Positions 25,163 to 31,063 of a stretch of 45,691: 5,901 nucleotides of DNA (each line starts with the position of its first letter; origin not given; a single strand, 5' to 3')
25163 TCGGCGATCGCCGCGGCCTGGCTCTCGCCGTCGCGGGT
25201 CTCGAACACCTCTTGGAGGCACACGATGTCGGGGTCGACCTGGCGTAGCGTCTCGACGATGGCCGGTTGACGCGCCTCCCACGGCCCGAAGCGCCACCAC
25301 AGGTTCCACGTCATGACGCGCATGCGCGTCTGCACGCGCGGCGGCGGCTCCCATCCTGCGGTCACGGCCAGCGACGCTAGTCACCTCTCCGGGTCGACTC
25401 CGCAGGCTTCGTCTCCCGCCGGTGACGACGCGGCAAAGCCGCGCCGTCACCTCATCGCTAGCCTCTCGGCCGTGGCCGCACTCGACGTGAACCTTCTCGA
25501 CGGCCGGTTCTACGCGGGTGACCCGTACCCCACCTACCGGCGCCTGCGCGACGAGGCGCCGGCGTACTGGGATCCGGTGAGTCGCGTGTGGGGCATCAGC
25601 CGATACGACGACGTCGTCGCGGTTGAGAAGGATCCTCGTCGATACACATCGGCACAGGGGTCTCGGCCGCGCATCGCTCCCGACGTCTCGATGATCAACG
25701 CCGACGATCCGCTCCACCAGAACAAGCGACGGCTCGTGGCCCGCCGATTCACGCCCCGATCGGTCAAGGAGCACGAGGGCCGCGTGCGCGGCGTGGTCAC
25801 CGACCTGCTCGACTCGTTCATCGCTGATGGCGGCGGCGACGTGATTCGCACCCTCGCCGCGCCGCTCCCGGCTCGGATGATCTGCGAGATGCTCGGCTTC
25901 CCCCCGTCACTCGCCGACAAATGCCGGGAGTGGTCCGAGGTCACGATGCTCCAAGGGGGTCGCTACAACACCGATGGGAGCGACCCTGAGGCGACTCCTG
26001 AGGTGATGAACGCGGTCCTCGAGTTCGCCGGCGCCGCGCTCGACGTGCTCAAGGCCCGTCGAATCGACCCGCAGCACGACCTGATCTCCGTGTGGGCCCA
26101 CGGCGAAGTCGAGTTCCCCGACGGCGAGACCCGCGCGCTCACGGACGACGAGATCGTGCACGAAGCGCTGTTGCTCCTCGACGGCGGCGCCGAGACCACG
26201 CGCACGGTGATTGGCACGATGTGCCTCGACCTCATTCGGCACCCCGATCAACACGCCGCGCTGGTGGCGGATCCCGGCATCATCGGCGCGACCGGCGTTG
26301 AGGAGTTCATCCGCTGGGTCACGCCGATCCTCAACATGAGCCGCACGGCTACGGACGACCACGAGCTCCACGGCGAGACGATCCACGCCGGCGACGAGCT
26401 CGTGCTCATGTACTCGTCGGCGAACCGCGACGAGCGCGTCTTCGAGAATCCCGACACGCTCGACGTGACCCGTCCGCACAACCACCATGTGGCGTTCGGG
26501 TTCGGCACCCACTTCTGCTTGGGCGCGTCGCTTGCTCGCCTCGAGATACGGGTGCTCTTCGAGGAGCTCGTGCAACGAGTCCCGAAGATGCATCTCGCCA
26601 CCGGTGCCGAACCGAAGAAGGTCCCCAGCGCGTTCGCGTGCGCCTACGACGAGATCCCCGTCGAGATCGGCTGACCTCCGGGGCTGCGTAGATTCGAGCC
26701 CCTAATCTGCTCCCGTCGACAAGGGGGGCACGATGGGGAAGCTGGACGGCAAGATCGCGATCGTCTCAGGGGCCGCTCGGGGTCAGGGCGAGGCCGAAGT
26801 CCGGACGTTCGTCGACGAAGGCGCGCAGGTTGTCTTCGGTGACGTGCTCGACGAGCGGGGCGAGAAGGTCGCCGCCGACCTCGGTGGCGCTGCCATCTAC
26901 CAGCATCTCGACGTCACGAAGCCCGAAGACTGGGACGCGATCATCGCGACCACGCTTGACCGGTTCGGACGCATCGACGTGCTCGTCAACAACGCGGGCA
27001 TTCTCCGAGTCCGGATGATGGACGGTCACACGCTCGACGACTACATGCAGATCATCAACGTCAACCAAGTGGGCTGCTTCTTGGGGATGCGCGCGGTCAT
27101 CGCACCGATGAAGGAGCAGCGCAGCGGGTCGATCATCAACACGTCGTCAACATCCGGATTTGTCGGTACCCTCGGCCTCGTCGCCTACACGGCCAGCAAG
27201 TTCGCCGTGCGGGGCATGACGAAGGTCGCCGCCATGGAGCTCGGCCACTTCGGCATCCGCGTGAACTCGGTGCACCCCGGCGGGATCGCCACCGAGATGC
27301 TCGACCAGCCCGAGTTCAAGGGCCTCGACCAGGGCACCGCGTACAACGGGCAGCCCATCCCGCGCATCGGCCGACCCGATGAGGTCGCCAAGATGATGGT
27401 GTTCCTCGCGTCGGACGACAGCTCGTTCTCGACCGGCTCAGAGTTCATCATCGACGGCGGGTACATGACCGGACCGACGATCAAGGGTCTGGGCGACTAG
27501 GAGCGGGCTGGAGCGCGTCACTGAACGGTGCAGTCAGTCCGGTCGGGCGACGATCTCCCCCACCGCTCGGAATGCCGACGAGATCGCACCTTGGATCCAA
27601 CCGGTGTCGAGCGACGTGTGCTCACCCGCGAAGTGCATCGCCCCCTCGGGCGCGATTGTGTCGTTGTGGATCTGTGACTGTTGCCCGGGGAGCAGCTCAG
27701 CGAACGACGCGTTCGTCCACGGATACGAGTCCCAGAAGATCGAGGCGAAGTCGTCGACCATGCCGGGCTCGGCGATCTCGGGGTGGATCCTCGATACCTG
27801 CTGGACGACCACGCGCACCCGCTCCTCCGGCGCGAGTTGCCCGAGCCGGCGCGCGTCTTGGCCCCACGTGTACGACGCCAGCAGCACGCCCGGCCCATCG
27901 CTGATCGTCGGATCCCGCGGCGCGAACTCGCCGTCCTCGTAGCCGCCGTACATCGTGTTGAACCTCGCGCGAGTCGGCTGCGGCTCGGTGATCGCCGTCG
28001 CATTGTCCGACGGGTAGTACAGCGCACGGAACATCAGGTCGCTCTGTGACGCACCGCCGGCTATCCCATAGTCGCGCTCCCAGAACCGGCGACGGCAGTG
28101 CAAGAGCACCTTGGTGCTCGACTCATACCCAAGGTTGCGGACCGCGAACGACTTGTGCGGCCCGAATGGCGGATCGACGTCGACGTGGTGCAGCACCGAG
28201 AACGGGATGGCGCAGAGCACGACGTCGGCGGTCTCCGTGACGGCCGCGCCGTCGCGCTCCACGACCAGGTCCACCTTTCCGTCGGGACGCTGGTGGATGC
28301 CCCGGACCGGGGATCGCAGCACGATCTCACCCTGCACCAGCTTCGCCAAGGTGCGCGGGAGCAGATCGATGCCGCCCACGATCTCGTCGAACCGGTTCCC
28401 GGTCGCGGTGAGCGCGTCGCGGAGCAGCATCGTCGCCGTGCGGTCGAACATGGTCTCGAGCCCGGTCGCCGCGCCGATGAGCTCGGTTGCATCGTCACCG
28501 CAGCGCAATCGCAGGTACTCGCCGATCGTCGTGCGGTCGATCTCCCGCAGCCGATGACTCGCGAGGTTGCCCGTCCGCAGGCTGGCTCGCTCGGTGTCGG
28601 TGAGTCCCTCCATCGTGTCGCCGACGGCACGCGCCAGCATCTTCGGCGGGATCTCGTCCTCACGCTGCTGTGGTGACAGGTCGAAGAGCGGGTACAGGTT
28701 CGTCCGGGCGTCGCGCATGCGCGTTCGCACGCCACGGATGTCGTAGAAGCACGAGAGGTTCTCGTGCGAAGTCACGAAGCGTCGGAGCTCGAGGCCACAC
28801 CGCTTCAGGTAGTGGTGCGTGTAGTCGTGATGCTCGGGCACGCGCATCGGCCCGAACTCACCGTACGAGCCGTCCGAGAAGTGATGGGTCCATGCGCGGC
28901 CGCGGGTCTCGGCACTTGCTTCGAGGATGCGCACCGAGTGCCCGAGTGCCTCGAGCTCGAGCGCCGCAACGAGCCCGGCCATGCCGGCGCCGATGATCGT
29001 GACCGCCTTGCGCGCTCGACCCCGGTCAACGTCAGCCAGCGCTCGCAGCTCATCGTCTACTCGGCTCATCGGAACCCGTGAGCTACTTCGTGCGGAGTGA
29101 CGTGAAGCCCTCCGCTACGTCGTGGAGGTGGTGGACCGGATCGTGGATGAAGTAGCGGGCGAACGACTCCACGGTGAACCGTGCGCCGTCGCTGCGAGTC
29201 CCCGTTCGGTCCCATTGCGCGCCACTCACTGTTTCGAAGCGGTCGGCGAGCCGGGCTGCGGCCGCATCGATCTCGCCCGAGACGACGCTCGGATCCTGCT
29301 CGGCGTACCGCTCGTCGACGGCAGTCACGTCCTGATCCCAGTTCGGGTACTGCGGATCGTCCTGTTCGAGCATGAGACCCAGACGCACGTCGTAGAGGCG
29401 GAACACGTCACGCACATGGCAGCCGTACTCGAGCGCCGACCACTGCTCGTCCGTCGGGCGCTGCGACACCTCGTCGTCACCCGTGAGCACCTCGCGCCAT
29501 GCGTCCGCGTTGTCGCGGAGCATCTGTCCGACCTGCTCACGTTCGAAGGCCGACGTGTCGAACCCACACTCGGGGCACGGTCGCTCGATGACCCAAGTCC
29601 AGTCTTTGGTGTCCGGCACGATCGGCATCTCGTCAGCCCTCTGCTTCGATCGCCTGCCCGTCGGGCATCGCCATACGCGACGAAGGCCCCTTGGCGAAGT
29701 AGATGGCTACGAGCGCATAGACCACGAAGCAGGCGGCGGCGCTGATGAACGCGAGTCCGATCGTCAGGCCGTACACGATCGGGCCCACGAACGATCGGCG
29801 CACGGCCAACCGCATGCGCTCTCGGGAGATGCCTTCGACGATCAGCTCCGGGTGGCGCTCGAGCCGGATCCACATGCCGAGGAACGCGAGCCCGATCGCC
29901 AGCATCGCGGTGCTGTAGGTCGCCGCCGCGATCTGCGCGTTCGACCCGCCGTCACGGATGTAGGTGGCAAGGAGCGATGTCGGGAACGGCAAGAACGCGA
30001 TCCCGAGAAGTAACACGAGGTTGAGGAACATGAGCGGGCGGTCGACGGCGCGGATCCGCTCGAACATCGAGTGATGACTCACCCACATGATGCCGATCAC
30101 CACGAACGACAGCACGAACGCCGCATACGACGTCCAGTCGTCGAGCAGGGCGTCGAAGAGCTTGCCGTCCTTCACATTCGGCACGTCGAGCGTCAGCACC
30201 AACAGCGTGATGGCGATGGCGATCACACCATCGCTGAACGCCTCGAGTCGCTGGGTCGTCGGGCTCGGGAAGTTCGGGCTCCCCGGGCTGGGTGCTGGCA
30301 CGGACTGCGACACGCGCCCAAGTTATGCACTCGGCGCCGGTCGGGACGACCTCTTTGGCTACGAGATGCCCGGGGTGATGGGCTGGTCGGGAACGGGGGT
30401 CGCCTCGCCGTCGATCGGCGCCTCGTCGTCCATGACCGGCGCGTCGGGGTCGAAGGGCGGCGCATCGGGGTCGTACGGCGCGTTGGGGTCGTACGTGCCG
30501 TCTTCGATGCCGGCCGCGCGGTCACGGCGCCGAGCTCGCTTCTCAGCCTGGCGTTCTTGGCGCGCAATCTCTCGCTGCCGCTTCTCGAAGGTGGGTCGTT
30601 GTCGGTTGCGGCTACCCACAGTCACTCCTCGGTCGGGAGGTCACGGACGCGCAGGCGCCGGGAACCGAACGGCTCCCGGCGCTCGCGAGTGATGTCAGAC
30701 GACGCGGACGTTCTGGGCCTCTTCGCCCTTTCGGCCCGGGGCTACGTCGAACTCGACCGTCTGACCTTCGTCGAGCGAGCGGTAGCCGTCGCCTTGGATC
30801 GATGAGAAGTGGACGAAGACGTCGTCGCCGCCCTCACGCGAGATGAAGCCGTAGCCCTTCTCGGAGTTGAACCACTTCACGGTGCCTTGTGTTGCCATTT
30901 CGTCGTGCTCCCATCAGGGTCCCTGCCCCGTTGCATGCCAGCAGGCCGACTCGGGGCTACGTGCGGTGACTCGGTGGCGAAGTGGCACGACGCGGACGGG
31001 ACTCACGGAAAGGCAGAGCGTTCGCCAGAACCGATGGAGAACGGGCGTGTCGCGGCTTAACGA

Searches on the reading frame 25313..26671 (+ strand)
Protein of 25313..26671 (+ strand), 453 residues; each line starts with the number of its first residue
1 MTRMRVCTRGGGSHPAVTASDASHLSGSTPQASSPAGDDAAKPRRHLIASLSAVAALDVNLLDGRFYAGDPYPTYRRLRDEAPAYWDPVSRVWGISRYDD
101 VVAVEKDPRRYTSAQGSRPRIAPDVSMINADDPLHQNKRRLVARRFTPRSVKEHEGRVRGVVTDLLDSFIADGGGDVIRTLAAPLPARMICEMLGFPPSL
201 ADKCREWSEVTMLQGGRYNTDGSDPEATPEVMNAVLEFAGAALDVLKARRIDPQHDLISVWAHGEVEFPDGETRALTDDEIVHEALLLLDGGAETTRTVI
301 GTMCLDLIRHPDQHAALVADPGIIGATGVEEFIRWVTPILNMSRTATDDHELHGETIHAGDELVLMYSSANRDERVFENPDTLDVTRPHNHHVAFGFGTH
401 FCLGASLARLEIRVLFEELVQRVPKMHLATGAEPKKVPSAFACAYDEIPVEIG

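Call 63: search_protein_families(library=pfam, proteins=[window:25313-26671:+], max_evalue=0.0001)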
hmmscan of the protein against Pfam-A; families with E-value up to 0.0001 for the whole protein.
window:25313-26671:+ (453 aa): 1 family
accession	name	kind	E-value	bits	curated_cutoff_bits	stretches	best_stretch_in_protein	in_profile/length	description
PF00067.27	p450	-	9e-23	81.2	22.8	1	329-422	328-431/462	Cytochrome P450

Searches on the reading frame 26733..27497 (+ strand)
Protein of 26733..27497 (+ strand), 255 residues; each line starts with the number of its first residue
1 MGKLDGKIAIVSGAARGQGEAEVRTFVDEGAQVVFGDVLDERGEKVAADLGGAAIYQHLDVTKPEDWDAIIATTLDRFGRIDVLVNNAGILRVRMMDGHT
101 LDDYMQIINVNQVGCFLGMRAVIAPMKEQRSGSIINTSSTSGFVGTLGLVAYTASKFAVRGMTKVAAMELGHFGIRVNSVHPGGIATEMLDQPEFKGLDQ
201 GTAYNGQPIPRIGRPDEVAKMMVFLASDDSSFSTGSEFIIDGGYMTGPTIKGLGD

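Call 63: search_protein_families(library=pfam, proteins=[window:26733-27497:+], max_evalue=0.0001)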
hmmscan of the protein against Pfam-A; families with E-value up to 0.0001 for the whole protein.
window:26733-27497:+ (255 aa): 3 families
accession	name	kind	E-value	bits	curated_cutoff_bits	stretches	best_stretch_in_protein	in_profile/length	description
PF13561.12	adh_short_C2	-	2.9e-58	197.7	27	1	13-244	1-235/236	Enoyl-(Acyl carrier protein) reductase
PF00106.31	adh_short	-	5.5e-54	183.1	26.6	1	7-191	1-188/195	short chain dehydrogenase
PF08659.16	KR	-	1.7e-06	28.5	22.6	1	10-156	4-153/180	KR domain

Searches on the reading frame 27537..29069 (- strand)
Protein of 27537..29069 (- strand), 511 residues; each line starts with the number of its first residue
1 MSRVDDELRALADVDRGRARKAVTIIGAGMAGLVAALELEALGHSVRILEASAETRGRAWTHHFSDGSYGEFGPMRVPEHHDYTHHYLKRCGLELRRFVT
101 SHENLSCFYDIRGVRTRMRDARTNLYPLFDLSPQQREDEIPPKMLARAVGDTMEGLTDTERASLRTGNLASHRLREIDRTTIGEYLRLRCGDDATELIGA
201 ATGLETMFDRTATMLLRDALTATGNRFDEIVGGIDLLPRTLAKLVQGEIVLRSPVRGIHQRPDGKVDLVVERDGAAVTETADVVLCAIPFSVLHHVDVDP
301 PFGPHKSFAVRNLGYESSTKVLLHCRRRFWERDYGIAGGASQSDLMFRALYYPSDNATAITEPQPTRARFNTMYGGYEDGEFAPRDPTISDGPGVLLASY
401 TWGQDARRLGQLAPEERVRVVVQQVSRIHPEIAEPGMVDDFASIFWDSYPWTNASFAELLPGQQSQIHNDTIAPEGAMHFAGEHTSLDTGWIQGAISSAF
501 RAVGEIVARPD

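Call 63: search_protein_families(library=pfam, proteins=[window:27537-29069:-], max_evalue=0.0001)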
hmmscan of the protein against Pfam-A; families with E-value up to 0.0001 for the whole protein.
window:27537-29069:- (511 aa): 4 families
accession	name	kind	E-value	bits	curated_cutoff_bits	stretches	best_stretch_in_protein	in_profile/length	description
PF01593.30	Amino_oxidase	-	7.9e-60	203.8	19.8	1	30-506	1-442/443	Flavin containing amine oxidoreductase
PF01266.30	DAO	-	2.6e-10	40.8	27.9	1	23-148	2-122/353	FAD dependent oxidoreductase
PF13450.12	NAD_binding_8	-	9.6e-08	32.6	21.9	1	25-91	1-55/68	NAD(P)-binding Rossmann-like domain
PF00890.30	FAD_binding_2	-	2.3e-07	30.8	20.4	1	23-70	2-46/414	FAD binding domain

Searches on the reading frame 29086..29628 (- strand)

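Call 63: search_protein_families(library=pfam, proteins=[window:29086-29628:-], max_evalue=0.0001)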
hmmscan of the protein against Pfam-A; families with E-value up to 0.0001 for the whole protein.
window:29086-29628:- (181 aa): 1 family
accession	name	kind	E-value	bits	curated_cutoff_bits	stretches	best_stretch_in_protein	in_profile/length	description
PF12867.12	DinB_2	-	4e-10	40.7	24.8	1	38-169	6-126/128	DinB superfamily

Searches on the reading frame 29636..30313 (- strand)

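Call 63: search_protein_families(library=pfam, proteins=[window:29636-30313:-], max_evalue=0.0001)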
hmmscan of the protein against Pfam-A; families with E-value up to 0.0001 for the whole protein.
window:29636-30313:- (226 aa): 1 family
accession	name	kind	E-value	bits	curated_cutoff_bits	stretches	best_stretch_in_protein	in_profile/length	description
PF06736.16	TMEM175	-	5.7e-31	107.3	25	1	22-109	1-88/88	Endosomal/lysosomal potassium channel TMEM175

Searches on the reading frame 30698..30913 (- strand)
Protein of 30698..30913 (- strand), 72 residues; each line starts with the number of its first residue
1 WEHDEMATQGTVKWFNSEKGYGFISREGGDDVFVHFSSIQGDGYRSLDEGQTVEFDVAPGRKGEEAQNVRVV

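Call 63: search_protein_families(library=pfam, proteins=[window:30698-30913:-], max_evalue=0.0001)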
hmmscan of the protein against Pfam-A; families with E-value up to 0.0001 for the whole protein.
window:30698-30913:- (72 aa): 1 family
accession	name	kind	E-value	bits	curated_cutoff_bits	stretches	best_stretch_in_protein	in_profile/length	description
PF00313.28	CSD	-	1.2e-29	102.4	27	1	9-71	2-65/66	'Cold-shock' DNA-binding domain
